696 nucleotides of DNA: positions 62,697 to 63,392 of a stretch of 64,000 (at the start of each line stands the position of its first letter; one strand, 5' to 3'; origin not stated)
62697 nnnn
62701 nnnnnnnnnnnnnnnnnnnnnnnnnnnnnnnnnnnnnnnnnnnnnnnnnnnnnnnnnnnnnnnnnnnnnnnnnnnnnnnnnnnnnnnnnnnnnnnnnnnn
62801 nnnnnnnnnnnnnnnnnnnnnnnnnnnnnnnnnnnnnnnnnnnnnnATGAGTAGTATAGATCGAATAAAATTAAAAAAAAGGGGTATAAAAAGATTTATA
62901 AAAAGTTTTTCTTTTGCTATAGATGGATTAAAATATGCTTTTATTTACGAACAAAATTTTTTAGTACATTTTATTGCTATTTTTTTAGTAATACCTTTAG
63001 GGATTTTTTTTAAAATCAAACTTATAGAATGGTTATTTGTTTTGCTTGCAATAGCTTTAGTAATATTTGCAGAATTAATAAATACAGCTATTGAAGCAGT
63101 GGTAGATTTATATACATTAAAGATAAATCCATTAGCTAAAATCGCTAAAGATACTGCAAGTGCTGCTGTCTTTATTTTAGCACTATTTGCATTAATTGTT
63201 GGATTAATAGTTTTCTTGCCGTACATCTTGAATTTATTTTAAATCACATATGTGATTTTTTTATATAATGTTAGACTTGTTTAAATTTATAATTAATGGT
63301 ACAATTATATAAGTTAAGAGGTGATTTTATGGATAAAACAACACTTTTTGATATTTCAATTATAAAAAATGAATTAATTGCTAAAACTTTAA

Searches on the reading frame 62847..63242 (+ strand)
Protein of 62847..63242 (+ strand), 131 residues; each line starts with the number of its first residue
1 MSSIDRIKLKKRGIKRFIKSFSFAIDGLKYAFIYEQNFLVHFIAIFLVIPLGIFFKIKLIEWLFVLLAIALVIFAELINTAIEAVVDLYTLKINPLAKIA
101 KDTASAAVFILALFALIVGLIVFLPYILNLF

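Call 65: find_encoding_contigs(protein=window:62847-63242:+, flank=10000, max_places=4)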
Protein window:62847-63242:+ (131 aa): 15 contigs read that carry it; 4 places shown.
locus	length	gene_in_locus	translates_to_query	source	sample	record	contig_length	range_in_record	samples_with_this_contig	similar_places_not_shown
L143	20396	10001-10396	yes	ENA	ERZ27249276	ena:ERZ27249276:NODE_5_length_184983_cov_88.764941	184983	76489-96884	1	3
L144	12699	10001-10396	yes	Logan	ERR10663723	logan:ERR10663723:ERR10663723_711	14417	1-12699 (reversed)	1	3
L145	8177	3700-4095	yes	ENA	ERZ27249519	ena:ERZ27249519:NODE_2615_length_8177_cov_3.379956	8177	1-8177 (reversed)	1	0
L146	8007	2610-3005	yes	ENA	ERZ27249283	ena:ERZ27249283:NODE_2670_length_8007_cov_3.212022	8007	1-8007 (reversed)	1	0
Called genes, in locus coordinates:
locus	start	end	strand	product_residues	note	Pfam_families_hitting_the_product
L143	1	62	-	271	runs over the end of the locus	PF02673:BacA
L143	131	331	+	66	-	PF26135:YuzI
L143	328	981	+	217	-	PF12227:DUF3603 (weak)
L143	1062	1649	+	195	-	PF00814:TsaD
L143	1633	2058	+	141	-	PF00583:Acetyltransf_1, PF13673:Acetyltransf_10, PF13420:Acetyltransf_4, PF13508:Acetyltransf_7, PF08445:FR47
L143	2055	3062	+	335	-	PF00814:TsaD, PF02543:Carbam_trans_N (weak), PF22521:HypF_C_2 (weak)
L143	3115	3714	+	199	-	-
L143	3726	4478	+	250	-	PF02535:Zip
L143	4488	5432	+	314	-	PF01073:3Beta_HSD, PF01370:Epimerase, PF03435:Sacchrp_dh_NADP (weak), PF04321:RmlD_sub_bind (weak), PF05368:NmrA (weak), PF13460:NAD_binding_10, PF16363:GDP_Man_Dehyd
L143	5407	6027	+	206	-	PF01569:PAP2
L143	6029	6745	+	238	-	PF20772:TACO1_YebC_N, PF01709:Transcrip_reg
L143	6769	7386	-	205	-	PF01726:LexA_DNA_bind, PF00717:Peptidase_S24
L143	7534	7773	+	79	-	PF07873:YabP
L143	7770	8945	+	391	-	PF06898:YqfD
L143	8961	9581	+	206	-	PF04892:VanZ-LLP1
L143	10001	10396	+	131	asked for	PF01219:DAGK_prokar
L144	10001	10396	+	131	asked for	PF01219:DAGK_prokar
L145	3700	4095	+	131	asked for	PF01219:DAGK_prokar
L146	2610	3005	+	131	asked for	PF01219:DAGK_prokar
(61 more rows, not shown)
